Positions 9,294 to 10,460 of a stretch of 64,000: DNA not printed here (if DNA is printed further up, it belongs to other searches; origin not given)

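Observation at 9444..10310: Orphan AmmeMemoRadiSam-type radical SAM enzyme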

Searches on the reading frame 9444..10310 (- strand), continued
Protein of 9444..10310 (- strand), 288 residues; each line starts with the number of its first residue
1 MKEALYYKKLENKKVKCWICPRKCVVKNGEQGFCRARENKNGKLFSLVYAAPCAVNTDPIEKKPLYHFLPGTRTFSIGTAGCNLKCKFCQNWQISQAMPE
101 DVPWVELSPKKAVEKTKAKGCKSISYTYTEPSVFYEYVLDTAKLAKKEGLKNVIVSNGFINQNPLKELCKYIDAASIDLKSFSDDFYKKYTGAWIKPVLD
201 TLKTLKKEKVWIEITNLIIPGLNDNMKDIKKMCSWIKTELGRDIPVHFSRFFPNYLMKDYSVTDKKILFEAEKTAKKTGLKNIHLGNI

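Call 13: find_encoding_contigs(protein=P0069, flank=10000, max_places=2)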
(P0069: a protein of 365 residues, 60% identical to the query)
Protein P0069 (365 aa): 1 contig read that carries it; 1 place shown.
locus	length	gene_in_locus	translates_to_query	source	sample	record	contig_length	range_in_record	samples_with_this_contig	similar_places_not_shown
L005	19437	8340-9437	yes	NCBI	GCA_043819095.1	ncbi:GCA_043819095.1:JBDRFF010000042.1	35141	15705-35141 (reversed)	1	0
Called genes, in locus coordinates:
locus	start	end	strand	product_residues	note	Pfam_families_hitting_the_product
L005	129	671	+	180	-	PF04350:PilO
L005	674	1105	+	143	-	-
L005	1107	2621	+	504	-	PF07660:STN, PF03958:Secretin_N, PF00263:Secretin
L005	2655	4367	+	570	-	PF05157:MshEN, PF00437:T2SSE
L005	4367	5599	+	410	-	PF28597:T2SSF_N (weak), PF00482:T2SSF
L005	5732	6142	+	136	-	PF07963:N_methyl (weak)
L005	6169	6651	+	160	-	-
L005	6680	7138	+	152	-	PF07963:N_methyl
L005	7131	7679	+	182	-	-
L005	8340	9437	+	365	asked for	PF04055:Radical_SAM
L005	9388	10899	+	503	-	PF01875:Memo, PF01871:AMMECR1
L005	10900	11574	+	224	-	PF02683:DsbD_TM, PF13386:DsbD_2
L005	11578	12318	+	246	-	PF20260:PUA_4, PF04452:Methyltrans_RNA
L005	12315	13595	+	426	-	PF00919:UPF0004, PF04055:Radical_SAM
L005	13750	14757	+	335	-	PF00154:RecA_N, PF08423:Rad51, PF27531:MT3502_N (weak), PF21096:RecA_C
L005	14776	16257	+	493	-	PF00089:Trypsin, PF13365:Trypsin_2, PF00595:PDZ, PF13180:PDZ_2, PF17820:PDZ_6 (weak), PF00595:PDZ, PF13180:PDZ_2, PF17820:PDZ_6, +1 more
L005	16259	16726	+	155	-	PF21982:RecX_HTH1, PF02631:RecX_HTH2, PF21981:RecX_HTH3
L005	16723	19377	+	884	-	PF01411:tRNA-synt_2c, PF07973:tRNA_SAD, PF02272:DHHA1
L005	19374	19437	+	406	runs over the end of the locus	PF00815:Histidinol_dh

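Call 14: find_encoding_contigs(protein=P0063, flank=10000, max_places=2)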
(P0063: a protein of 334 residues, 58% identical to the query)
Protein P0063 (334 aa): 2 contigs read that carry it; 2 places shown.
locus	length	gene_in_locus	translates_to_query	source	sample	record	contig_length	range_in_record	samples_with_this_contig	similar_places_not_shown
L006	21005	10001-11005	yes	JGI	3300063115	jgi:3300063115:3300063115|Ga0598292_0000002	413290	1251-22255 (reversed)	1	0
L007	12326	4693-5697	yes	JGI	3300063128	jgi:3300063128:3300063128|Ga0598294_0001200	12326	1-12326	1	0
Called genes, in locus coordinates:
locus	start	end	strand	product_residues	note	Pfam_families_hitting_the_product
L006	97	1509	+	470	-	-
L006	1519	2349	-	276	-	PF00696:AA_kinase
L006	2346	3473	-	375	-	PF00723:Glyco_hydro_15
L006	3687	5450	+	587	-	PF00037:Fer4, PF12837:Fer4_6 (weak), PF02463:SMC_N (weak), PF00005:ABC_tran, PF13304:AAA_21 (faint), PF00005:ABC_tran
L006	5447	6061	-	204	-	PF01949:Endo_dU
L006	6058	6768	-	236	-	PF08704:GCD14, PF06325:PrmA (weak), PF13847:Methyltransf_31 (weak)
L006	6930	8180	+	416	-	PF04851:ResIII, PF00270:DEAD, PF00271:Helicase_C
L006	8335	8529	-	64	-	-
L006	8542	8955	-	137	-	-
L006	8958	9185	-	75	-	-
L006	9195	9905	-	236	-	-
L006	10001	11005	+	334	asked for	PF13353:Fer4_12 (weak), PF04055:Radical_SAM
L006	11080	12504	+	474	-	-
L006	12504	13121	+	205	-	PF27325:MJ0538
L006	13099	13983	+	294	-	PF04079:SMC_ScpB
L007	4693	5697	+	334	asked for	PF13353:Fer4_12 (weak), PF04055:Radical_SAM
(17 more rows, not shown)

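Call 20: list_cluster_members(proteins=[P0001])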
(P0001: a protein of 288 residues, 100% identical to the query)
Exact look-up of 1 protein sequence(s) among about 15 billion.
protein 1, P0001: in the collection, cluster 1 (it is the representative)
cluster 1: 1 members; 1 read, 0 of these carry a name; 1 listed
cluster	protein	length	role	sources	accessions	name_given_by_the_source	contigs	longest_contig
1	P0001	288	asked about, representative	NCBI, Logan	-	-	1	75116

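Call 28: find_related_loci(query=window:9444-10310:-, collection=genome_contigs, flank=10000)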
Query window:9444-10310:- (288 aa) in genome_contigs; peptide patterns used: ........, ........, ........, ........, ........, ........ (x = any residue, [..] = any of these).
216 stretches matched a pattern; 172 encode a relative of the query (tblastn E <= 1e-3); the best 80 are kept; 80 distinct loci.
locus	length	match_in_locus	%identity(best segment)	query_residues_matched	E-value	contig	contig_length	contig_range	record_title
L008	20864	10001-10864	69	1-288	2e-143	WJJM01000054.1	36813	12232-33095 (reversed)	MAG: Candidatus Woesearchaeota archaeon isolate Bin_028 k141_3533776, whole genome shotgun sequence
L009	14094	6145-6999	58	4-288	2e-117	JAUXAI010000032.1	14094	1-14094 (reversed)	MAG: bacterium isolate CSMAG_2758 CSMAG_2758_k141_745632_length_14094_cov_9.9858, whole genome shotgun sequence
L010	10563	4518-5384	57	1-288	4e-116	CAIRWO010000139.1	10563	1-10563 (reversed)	MAG: Candidatus Omnitrophica bacterium isolate A4_bin-512 genome assembly, contig: bin-512:139/218, whole genome shotgun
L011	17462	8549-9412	57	1-288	1e-115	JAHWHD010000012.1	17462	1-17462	MAG: Candidatus Woesearchaeota archaeon isolate FT1_799 k127_3888388, whole genome shotgun sequence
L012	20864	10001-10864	56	1-288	1e-115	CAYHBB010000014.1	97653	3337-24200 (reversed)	MAG TPA_asm: uncultured Planctomycetales bacterium isolate ERP119294_co2_534 genome assembly, contig: k141_825417, whole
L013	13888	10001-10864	56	1-288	7e-114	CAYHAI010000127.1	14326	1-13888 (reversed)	MAG TPA_asm: uncultured Planctomycetales bacterium isolate ERP119294_co2_437 genome assembly, contig: k141_1574721, whol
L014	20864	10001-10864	56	1-288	2e-113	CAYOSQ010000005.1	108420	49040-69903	MAG TPA_asm: uncultured Planctomycetia bacterium isolate SRP077602_co2_125 genome assembly, contig: NODE_217_length_1084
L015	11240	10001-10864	55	1-288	1e-113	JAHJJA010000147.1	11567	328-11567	MAG: Candidatus Omnitrophota bacterium isolate Modern_marine_rock_biofilm.mb.15 Modern_marine_rock.mb.15_k141_790780, wh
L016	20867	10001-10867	55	1-288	5e-113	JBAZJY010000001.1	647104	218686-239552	MAG: Candidatus Omnitrophota bacterium isolate SO_2017_LW4_130 scaffold_31_c1_LW137-91_2017, whole genome shotgun sequen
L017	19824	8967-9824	55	3-288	1e-112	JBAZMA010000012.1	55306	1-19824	MAG: Candidatus Omnitrophota bacterium isolate SO_2017_LW4_3 scaffold_1506_c1_LW137-91_2017, whole genome shotgun sequen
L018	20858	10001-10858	55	3-288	8e-113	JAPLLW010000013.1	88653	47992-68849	MAG: Candidatus Omnitrophota bacterium isolate LacPavin_0419_WC70L_MAG_40_11 LacPavin_0419_WC70L_scaffold_174308, whole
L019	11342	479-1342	56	1-288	1e-112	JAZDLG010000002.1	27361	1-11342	MAG: Candidatus Omnitrophota bacterium isolate MEGAHIT-group-0.580 k141_7454936, whole genome shotgun sequence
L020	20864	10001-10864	55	1-288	2e-112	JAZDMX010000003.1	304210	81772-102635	MAG: Candidatus Omnitrophota bacterium isolate MEGAHIT-group-0.683 k141_13961104, whole genome shotgun sequence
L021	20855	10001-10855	56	4-288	4e-112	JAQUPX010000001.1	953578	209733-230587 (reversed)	MAG: bacterium isolate STD1_36 NODE_4_length_953578_cov_10.150980_Sandtown_D1, whole genome shotgun sequence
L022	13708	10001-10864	56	1-288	4e-112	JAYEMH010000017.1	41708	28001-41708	MAG: Candidatus Ratteibacteria bacterium isolate MAG086 MAG086_17, whole genome shotgun sequence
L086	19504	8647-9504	55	2-288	4e-100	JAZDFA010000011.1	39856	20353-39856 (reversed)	MAG: archaeon isolate MEGAHIT-group-0.177 k141_18822394, whole genome shotgun sequence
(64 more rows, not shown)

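Call 34: search_solved_structures(query=window:9444-10310:-, max_evalue=0.001, show_alignments=1)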
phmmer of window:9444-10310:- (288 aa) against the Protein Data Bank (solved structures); distinct sequences matched with E-value up to 0.001: 2.
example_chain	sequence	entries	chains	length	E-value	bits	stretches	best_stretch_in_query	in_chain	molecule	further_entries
3c8f_A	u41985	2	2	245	3.4e-09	39.5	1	70-229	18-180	Pyruvate formate-lyase 1-activating enzyme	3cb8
8fo0_A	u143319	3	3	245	4.2e-08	35.9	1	70-229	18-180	Pyruvate formate-lyase 1-activating enzyme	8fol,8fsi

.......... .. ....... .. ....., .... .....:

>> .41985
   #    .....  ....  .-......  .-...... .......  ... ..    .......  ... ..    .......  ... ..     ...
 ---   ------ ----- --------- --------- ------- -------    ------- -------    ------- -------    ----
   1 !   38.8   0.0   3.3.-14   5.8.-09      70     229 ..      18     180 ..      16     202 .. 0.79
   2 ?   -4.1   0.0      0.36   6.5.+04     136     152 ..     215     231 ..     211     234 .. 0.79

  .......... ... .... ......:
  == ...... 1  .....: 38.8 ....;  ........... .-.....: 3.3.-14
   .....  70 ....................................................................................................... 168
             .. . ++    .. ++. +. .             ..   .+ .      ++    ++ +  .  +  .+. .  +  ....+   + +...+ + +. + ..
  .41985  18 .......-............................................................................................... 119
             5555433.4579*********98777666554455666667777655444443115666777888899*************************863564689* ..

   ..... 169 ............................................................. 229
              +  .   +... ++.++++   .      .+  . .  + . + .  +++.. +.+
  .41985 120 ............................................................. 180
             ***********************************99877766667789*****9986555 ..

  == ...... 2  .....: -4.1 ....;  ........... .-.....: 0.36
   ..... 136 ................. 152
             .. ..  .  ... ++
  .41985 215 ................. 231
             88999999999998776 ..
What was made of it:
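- Closest known: Glycyl-radical-enzyme activating enzymes. Different: The alignment to PflA activase starts only at residue 70 (call 34), so the N-terminal Cys4 region of AmrS has no aligned counterpart.
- The closest solved structure by sequence is PflA activase, E = 3.4e-9 (call 34).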

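Call 41: search_solved_structures(query=L005:9388-10896:+, max_evalue=0.001)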
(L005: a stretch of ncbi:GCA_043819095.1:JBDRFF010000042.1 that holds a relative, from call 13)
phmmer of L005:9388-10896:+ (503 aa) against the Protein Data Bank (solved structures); distinct sequences matched with E-value up to 0.001: 6.
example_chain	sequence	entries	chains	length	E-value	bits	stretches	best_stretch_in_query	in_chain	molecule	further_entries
1zq7_A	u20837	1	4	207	3.3e-41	144.4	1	321-501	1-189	Hypothetical protein MM0484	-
1vaj_A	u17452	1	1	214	9.4e-41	142.9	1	329-500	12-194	Hypothetical protein PH0010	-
1wsc_A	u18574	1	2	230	9.9e-32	113.2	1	329-501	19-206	Hypothetical protein ST0229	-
7kq8_A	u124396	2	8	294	8.3e-20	73.8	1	43-268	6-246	Protein MEMO1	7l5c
3bcz_A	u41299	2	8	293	8.6e-20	73.8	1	43-268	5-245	Protein MEMO1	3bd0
7m8h_A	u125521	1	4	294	4.3e-19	71.5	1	43-238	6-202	Protein MEMO1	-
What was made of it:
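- Checked: The same fusion query finds archaeal AMMECR1 at 3e-41 and human MEMO1 at 8e-20 (call 41), so the negative result is meaningful.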

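Call 66: search_solved_structures(query=L005:10342-10896:+, max_evalue=0.001, show_alignments=3)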
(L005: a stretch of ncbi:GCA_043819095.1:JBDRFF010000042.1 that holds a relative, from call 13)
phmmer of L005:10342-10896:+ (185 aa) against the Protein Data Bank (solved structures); distinct sequences matched with E-value up to 0.001: 3.
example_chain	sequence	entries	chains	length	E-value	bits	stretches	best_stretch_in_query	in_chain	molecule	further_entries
1zq7_A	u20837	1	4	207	3.2e-42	147.4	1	3-183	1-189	Hypothetical protein MM0484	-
1vaj_A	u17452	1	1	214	9.4e-42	145.8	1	11-182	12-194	Hypothetical protein PH0010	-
1wsc_A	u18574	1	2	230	1.2e-32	116.1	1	11-183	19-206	Hypothetical protein ST0229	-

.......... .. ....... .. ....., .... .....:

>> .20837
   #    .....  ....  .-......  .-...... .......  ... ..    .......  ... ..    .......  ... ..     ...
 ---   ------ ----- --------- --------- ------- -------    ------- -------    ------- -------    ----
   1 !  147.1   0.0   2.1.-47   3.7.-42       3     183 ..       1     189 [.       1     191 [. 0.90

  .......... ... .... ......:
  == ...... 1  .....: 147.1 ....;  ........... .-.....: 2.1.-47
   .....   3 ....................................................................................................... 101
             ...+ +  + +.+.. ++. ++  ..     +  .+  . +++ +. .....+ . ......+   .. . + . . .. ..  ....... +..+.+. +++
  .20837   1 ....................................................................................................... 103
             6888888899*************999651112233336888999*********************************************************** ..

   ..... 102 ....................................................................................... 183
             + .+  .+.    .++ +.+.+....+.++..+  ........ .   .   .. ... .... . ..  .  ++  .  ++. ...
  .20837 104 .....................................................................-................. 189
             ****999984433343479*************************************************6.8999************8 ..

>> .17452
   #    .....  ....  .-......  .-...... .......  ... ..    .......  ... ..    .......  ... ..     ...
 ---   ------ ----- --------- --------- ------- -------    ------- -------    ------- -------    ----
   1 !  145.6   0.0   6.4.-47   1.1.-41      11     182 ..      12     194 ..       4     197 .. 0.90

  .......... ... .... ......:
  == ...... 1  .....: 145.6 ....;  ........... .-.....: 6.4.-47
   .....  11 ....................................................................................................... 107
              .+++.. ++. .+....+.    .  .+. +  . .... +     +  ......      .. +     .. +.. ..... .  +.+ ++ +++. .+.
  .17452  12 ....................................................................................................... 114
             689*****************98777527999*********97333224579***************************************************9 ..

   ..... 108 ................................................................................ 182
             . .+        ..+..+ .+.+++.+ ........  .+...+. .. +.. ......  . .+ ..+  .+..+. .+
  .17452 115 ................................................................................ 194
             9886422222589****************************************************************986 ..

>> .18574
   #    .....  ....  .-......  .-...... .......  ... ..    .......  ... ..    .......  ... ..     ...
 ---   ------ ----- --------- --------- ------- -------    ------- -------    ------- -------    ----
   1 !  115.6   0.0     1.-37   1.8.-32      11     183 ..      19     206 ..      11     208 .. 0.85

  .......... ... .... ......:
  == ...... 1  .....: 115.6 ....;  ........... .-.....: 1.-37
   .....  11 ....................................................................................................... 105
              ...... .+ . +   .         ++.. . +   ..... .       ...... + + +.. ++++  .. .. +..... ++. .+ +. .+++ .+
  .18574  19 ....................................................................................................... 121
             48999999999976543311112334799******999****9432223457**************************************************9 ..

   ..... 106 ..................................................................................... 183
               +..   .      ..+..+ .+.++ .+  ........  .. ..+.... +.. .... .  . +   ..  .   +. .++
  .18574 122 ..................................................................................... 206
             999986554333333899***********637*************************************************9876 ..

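Call 70: find_encoding_contigs(protein=P0111, flank=8000, max_places=1)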
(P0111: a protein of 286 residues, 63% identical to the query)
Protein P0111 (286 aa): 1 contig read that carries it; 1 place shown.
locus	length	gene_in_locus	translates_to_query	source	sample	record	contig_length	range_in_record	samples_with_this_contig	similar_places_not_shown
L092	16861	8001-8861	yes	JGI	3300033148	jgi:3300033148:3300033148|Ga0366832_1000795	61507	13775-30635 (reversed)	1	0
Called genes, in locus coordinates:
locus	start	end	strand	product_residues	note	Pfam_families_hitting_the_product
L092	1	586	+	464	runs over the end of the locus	PF01406:tRNA-synt_1e, PF01921:tRNA-synt_1f (faint), PF09334:tRNA-synt_1g (weak), PF23493:CysS_C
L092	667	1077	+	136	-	PF01090:Ribosomal_S19e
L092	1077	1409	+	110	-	PF01984:dsDNA_bind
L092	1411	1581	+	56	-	-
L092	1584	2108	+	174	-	PF01198:Ribosomal_L31e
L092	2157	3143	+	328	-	PF08068:DKCLD, PF01509:TruB_N, PF21238:Pus10_C, PF16198:TruB_C_2, PF01472:PUA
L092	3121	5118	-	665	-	PF01935:DUF87, PF05872:HerA_C (faint)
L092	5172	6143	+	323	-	PF04055:Radical_SAM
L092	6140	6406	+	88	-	PF00708:Acylphosphatase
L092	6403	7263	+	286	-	PF02926:THUMP (weak), PF01170:UPF0020 (weak)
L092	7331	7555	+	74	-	-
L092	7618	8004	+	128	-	PF01870:Hjc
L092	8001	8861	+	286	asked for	PF13353:Fer4_12, PF04055:Radical_SAM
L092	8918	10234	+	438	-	PF00932:LTD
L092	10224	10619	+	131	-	PF27325:MJ0538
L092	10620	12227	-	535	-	-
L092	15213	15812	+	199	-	-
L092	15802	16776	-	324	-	PF07584:BatA (weak), PF00092:VWA, PF13519:VWA_2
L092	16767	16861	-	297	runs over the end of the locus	PF01882:DUF58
